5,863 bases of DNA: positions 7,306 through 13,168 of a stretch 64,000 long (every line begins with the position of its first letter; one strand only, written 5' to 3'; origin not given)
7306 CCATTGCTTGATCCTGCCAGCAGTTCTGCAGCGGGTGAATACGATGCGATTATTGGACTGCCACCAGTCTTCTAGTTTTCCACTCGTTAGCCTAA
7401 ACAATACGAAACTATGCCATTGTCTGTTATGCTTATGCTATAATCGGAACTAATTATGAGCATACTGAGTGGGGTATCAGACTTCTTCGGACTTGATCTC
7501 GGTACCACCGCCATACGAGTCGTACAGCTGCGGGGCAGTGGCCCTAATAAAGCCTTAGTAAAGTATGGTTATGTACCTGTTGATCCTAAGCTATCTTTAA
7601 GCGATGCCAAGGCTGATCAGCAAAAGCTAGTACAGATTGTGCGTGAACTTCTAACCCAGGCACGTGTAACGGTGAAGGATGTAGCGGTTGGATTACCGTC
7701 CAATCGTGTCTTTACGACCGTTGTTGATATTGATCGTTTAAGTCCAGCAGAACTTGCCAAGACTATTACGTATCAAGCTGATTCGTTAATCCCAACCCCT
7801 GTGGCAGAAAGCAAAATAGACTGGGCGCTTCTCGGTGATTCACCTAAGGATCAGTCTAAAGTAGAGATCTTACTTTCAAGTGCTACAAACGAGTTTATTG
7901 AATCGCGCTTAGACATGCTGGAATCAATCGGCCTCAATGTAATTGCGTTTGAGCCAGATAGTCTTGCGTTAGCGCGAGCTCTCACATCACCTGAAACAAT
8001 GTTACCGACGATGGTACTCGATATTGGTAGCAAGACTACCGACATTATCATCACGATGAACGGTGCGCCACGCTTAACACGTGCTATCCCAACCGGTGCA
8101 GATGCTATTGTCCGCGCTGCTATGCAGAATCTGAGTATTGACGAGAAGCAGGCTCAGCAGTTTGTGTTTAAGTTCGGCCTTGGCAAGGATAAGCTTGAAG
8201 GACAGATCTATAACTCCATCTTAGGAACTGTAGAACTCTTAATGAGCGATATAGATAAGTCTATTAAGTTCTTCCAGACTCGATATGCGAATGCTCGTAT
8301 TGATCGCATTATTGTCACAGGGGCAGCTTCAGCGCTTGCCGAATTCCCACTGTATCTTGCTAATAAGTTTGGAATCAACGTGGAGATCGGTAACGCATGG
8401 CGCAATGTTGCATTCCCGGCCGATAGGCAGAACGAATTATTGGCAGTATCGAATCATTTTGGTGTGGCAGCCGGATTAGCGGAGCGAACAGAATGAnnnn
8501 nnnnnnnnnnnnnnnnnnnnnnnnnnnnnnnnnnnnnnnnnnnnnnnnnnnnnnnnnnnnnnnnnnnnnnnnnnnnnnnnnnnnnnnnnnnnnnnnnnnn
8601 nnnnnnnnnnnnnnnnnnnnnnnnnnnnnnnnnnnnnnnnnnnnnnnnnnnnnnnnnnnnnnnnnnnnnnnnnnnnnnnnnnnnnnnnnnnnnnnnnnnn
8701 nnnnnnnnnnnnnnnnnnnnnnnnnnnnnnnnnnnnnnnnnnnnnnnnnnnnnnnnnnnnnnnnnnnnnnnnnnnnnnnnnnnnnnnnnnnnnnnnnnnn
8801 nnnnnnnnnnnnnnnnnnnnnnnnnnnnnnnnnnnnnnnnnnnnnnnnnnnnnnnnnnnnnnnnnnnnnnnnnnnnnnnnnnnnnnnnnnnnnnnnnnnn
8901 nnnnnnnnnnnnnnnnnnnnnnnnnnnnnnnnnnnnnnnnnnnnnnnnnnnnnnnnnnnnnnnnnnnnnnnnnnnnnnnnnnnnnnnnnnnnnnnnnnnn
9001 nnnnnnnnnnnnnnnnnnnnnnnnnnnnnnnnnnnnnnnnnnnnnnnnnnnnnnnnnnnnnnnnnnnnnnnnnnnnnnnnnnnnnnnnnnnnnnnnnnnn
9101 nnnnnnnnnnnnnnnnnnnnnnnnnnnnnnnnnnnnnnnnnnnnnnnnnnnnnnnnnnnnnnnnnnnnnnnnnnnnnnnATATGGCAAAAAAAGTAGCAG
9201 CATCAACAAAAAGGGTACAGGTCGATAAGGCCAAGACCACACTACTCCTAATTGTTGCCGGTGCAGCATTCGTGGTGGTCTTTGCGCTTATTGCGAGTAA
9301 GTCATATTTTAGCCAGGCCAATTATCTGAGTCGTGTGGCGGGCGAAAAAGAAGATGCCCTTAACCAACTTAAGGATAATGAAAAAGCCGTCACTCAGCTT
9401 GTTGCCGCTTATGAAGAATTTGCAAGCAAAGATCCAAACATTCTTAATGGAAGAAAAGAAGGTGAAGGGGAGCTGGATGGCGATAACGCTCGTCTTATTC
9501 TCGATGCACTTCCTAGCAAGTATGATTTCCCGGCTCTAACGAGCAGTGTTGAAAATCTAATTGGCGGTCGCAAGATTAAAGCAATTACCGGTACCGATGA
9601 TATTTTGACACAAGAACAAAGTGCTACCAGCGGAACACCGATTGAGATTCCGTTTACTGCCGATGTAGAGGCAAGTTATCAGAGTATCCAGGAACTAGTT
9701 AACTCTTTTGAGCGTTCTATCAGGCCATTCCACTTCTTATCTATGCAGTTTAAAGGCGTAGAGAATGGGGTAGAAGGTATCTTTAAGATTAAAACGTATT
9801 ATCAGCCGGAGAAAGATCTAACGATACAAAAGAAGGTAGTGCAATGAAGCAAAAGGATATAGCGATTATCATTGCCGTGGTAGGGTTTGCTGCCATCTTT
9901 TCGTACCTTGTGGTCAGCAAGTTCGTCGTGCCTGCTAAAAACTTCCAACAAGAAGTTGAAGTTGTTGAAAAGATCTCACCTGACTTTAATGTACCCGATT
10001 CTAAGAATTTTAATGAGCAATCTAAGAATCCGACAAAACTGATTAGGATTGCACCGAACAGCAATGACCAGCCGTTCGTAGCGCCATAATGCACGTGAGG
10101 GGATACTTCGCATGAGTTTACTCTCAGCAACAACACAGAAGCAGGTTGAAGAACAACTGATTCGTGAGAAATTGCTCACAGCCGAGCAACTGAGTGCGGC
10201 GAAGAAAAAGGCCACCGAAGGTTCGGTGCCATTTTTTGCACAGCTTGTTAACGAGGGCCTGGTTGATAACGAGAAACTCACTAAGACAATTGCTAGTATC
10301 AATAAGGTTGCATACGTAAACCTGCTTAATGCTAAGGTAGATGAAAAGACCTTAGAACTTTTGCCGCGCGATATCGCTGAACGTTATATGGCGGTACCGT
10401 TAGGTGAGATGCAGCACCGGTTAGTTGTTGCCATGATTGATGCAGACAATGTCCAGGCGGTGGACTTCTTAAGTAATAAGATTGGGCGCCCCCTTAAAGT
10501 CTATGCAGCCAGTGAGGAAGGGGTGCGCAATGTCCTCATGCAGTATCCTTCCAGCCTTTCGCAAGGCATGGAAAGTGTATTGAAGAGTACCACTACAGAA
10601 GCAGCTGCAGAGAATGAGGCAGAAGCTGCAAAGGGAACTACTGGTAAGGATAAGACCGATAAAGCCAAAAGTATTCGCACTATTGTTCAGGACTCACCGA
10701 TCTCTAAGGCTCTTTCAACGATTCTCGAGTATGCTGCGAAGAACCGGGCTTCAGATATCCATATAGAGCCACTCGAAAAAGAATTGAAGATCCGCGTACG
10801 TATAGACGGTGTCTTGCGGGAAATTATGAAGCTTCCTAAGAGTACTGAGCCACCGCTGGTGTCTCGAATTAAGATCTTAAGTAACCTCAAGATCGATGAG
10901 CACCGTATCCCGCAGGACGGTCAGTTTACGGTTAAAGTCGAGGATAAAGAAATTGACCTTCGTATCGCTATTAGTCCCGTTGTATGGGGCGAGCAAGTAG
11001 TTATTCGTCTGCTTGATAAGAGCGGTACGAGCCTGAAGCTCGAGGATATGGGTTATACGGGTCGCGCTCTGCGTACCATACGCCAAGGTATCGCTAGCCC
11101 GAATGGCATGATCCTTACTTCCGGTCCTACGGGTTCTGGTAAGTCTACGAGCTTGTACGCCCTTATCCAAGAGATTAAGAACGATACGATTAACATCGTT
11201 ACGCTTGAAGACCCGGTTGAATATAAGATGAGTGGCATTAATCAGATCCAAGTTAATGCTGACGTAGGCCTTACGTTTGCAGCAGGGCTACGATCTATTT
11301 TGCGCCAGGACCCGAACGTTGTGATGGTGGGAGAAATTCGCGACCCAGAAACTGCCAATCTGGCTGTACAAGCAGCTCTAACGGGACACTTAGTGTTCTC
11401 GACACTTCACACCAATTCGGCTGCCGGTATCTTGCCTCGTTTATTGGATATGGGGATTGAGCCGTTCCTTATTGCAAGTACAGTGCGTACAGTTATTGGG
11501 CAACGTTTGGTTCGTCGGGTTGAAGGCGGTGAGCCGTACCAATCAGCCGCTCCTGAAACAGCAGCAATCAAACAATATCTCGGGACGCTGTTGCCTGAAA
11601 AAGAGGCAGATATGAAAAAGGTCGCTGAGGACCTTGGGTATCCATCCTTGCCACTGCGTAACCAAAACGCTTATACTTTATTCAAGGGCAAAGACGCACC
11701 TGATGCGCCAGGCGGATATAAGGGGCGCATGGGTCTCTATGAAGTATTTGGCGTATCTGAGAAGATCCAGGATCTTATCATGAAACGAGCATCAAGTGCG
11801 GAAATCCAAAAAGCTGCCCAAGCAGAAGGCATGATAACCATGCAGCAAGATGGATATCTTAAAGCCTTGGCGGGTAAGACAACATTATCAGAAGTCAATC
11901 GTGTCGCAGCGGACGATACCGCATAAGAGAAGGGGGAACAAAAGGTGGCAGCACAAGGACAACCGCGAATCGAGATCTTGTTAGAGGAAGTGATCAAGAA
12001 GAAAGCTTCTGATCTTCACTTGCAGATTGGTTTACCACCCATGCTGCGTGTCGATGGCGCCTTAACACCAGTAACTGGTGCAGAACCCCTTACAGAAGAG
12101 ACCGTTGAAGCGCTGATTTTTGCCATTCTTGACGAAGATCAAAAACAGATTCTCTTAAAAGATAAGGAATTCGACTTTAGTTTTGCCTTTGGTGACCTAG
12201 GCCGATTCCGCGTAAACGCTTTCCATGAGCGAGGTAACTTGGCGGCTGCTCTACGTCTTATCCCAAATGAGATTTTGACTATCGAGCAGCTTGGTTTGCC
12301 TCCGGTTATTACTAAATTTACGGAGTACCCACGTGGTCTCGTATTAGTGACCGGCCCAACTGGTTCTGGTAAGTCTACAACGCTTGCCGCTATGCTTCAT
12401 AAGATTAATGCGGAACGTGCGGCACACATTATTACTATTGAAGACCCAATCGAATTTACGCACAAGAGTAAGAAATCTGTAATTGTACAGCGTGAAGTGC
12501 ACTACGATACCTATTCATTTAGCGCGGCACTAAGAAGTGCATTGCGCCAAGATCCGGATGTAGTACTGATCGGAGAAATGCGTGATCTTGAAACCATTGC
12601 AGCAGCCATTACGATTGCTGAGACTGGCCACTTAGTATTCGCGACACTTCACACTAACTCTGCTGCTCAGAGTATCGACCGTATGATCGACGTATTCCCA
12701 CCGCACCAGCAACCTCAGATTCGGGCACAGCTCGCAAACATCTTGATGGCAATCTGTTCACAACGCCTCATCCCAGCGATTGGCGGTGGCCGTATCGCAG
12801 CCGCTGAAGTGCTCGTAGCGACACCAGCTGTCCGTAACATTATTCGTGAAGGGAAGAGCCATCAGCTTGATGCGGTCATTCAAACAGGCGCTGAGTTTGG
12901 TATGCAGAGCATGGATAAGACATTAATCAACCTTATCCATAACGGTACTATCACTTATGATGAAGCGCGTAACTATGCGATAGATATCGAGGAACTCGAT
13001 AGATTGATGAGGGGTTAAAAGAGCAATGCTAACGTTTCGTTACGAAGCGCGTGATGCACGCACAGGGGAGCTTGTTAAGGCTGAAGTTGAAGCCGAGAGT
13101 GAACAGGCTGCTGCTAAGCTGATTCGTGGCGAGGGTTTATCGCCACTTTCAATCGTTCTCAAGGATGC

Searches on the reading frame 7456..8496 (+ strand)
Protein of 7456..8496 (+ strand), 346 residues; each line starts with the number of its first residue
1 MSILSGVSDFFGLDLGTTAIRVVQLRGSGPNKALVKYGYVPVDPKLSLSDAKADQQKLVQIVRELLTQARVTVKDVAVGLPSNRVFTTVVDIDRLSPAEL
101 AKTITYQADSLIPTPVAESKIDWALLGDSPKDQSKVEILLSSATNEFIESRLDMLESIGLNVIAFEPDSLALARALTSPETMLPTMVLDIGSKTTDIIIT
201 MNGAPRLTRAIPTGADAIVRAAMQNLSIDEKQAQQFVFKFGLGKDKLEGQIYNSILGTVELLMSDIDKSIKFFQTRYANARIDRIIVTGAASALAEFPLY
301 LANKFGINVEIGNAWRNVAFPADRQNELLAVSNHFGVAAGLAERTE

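Call 7: search_protein_families(library=pfam, proteins=[window:7456-8496:+], max_evalue=0.1)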
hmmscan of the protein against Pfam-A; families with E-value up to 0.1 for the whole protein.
window:7456-8496:+ (346 aa): 6 families
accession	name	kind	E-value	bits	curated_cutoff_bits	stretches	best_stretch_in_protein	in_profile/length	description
PF11104.14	PilM_2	-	3.8e-36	125.2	27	1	12-345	1-339/340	Type IV pilus assembly protein PilM;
PF14450.12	FtsA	-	1.3e-09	38.9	31.8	1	186-314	1-112/127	Cell division protein FtsA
PF25216.1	Volactin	-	0.00022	21.3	35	1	189-296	172-282/321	Volactin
PF08841.16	DDR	-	0.0014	18.2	24.6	1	158-237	109-187/328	Diol dehydratase reactivase ATPase-like domain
PF05134.19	T2SSL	-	0.0024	17.7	25.5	1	65-173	40-139/231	Type II secretion system (T2SS), protein L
PF06723.19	MreB_Mbl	-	0.0033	16.8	27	0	185-221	147-183/327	MreB/Mbl protein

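Call 8: search_protein_families(library=ncbifam, proteins=[window:7456-8496:+], max_evalue=0.1)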
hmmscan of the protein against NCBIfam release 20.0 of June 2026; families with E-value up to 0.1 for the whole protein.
window:7456-8496:+ (346 aa): 9 families
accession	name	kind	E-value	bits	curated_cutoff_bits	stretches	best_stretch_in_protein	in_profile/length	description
TIGR01175.1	pilM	subfamily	1.2e-47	162.6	133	1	9-344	4-346/348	type IV pilus assembly protein PilM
NF045709.1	Amuc_1101_fam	equivalog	9.9e-22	77.5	650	1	48-330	41-333/608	Amuc_1101 family PilM-like pilus complex protein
TIGR01174.1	ftsA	equivalog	6.8e-09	35.3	175.85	1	137-248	149-261/371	cell division protein FtsA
TIGR02529.1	EutJ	subfamily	0.0013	18.2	152.1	1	152-309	81-222/239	ethanolamine utilization protein EutJ family protein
TIGR04491.1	reactive_PduG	equivalog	0.002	16.6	400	1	169-244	391-466/599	diol dehydratase reactivase subunit alpha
NF007009.0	PRK09472.1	equivalog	0.0021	17.2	409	1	139-241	159-262/420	cell division protein FtsA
NF045943.2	MAG3720_fam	hypoth_equivalog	0.0029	16.8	70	1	141-296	159-322/395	MAG3720 family protein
NF045748.1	MPN316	equivalog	0.0063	15.7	500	0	142-214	163-233/424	MPN316 family protein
NF007251.0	PRK09698.1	equivalog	0.062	12.5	253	0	10-82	8-73/304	allose kinase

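Call 102: find_related_loci(query=A11, collection=metagenome_contigs, flank=8000)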
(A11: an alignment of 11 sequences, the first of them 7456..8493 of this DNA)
Query A11 (346 aa) in metagenome_contigs; peptide patterns used: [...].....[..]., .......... (x = any residue, [..] = any of these).
600 stretches matched a pattern (row limit reached: there are more); 519 encode a relative of the query (tblastn E <= 1e-3); the best 80 are kept; 80 distinct loci.
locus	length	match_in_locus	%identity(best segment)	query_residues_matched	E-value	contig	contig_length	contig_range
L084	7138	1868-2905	84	1-346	0e+0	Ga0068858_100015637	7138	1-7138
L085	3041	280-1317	82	1-346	0e+0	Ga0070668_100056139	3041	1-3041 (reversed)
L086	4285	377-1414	76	1-346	0e+0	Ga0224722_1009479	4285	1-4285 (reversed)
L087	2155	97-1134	75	1-346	0e+0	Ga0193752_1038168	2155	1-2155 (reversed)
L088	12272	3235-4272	75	1-346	0e+0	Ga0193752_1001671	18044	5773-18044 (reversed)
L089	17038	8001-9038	74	1-346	0e+0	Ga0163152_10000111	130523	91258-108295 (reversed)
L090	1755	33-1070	74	1-346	0e+0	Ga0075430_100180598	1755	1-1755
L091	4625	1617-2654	73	1-346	0e+0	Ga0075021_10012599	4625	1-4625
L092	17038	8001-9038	73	1-346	2e-179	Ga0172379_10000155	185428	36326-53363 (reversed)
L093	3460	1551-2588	73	1-346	0e+0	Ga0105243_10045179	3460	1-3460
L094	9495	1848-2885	73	1-346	5e-179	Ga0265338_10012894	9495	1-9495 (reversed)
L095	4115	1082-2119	73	1-346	0e+0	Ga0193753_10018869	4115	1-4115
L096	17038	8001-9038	74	1-346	2e-177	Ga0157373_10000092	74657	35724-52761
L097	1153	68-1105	71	1-346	0e+0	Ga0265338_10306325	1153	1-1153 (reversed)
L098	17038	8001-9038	74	1-346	6e-177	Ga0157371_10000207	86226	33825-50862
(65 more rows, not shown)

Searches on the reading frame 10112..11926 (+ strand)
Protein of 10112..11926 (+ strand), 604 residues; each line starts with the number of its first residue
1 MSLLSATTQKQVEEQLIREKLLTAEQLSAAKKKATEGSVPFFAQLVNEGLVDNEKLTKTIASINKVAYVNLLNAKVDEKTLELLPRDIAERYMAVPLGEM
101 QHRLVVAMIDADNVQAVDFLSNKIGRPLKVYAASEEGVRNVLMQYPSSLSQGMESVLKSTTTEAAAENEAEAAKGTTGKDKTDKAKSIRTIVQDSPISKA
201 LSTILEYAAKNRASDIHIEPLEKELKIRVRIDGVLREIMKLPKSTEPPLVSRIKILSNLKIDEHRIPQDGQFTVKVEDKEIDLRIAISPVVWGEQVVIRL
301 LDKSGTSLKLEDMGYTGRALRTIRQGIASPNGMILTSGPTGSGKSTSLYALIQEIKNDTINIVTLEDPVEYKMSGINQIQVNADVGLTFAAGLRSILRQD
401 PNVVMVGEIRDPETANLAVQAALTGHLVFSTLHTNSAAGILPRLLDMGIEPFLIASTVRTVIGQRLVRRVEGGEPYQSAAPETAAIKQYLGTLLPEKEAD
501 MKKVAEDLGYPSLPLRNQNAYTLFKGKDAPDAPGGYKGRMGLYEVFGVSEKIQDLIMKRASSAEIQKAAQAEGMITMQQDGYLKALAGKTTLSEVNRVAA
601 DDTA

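Call 7: search_protein_families(library=pfam, proteins=[window:10112-11926:+], max_evalue=0.1)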
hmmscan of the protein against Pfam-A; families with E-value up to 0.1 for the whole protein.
window:10112-11926:+ (604 aa): 11 families
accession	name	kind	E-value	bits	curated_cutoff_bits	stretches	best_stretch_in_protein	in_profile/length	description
PF00437.27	T2SSE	-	1e-119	400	24.9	1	193-597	4-370/370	Type II/IV secretion system protein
PF05157.20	MshEN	-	4.7e-12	46.2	23.1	1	66-147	3-85/90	MshEN domain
PF13173.12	AAA_14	-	0.00044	20.7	27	1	333-438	4-100/129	AAA domain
PF13555.12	AAA_29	-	0.0075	16.4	27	1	329-351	20-42/61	P-loop containing region of AAA domain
PF13401.12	AAA_22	-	0.02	15.6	27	1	331-368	5-44/130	AAA domain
PF13604.12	AAA_30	-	0.02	15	27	1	322-363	9-50/191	AAA domain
PF00005.33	ABC_tran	-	0.024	15.7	25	0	336-369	16-49/137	ABC transporter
PF20720.3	nSTAND3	-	0.025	14.7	27.2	1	330-371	16-57/155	Novel STAND NTPase 3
PF25199.1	nSTAND_NTPase5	-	0.034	14.4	34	1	330-368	40-79/145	Novel STAND NTPase 5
PF01580.24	FtsK_SpoIIIE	-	0.037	13.9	24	0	330-353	39-61/221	FtsK/SpoIIIE family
PF13191.12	AAA_16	-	0.076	13.9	32.6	0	326-379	18-64/167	AAA ATPase domain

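Call 8: search_protein_families(library=ncbifam, proteins=[window:10112-11926:+], max_evalue=0.1)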
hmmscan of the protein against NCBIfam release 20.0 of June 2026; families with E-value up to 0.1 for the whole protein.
window:10112-11926:+ (604 aa): 23 families
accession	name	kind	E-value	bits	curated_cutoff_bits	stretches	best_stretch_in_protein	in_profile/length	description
TIGR02538.1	type_IV_pilB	equivalog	5.9e-155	517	675.65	1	13-600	3-563/564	type IV-A pilus assembly ATPase PilB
TIGR02533.1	type_II_gspE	equivalog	8.8e-150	499.6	630.25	1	84-598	4-485/486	type II secretion system ATPase GspE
NF007755.0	PRK10436.1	equivalog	5.7e-121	404.4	617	2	87-470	12-358/465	type II secretion system protein GspE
NF053534.1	T4PilAsmATPsTfpB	equivalog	8.2e-110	367.9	850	1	46-599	58-582/584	type IV pilus assembly ATPase TfpB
NF041000.1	ATPase_ComGA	equivalog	9.2e-78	260.9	300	1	203-468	2-266/267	competence type IV pilus ATPase ComGA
TIGR01420.1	pilT_fam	subfamily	4.4e-53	180.7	319.1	1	201-473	2-274/343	PilT/PilU family type 4a pilus ATPase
TIGR02525.1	plasmid_TraJ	equivalog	1.8e-26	93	368.3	1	329-471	147-302/372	plasmid transfer ATPase TraJ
TIGR02524.1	dot_icm_DotB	equivalog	2.6e-23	82.8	463.3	1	322-472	125-290/358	Dot/Icm type IV secretion system ATPase DotB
TIGR02782.1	TrbB_P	equivalog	1.2e-15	57.7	304.55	1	315-446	121-254/303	P-type conjugative transfer ATPase TrbB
NF058587.1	archaellum_moto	equivalog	2.3e-14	53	550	1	334-447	278-396/527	archaellum flagellar ATPase motor FlaI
NF010407.0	PRK13833.1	subfamily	5.5e-14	52.3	499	1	316-463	130-276/323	conjugal transfer protein TrbB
NF010469.0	PRK13894.1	subfamily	2.1e-13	50.3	508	1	323-444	142-264/320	conjugal transfer ATPase TrbB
NF008411.1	PRK11234.1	equivalog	5.8e-13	48.1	1170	1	7-163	479-635/723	cyclic di-3',5'-guanylate-activated glycosyltransferase NfrB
TIGR02788.1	VirB11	equivalog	4.4e-12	45.6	249.95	1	312-447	126-265/308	P-type DNA transfer ATPase VirB11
TIGR03819.1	heli_sec_ATPase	hypoth_equivalog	6.8e-12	45.2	373.15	1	249-449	99-302/340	TadA family conjugal transfer-associated ATPase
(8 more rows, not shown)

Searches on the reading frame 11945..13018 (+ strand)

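Call 22: search_protein_families(library=pfam, proteins=[window:11945-13018:+], max_evalue=0.01)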
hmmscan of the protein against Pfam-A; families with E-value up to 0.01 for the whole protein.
window:11945-13018:+ (357 aa): 13 families
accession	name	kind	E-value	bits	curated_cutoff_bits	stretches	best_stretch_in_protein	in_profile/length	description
PF00437.27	T2SSE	-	1.2e-51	176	24.9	1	9-277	12-279/370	Type II/IV secretion system protein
PF25199.1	nSTAND_NTPase5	-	2.3e-05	24.7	34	1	129-174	40-85/145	Novel STAND NTPase 5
PF13191.12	AAA_16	-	2.4e-05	25.4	32.6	1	129-189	24-68/167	AAA ATPase domain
PF13401.12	AAA_22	-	7.3e-05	23.5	27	1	129-168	4-42/130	AAA domain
PF13555.12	AAA_29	-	7.8e-05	22.8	27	1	129-151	21-43/61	P-loop containing region of AAA domain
PF01935.23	DUF87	-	0.00022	21.8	23.2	1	134-164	27-57/220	Helicase HerA, central domain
PF13604.12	AAA_30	-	0.00046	20.4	27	1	122-212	10-97/191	AAA domain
PF20720.3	nSTAND3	-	0.0012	19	27.2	1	131-178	18-67/155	Novel STAND NTPase 3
PF13476.12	AAA_23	-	0.0017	19.5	27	1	130-150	19-39/201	AAA domain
PF00005.33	ABC_tran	-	0.0028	18.7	25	1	128-171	9-51/137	ABC transporter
PF01580.24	FtsK_SpoIIIE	-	0.005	16.8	24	1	125-154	35-63/221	FtsK/SpoIIIE family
PF13173.12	AAA_14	-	0.0063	17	27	0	132-182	4-56/129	AAA domain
PF00265.24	TK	-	0.0085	16.4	20.6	0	132-237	3-113/176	Thymidine kinase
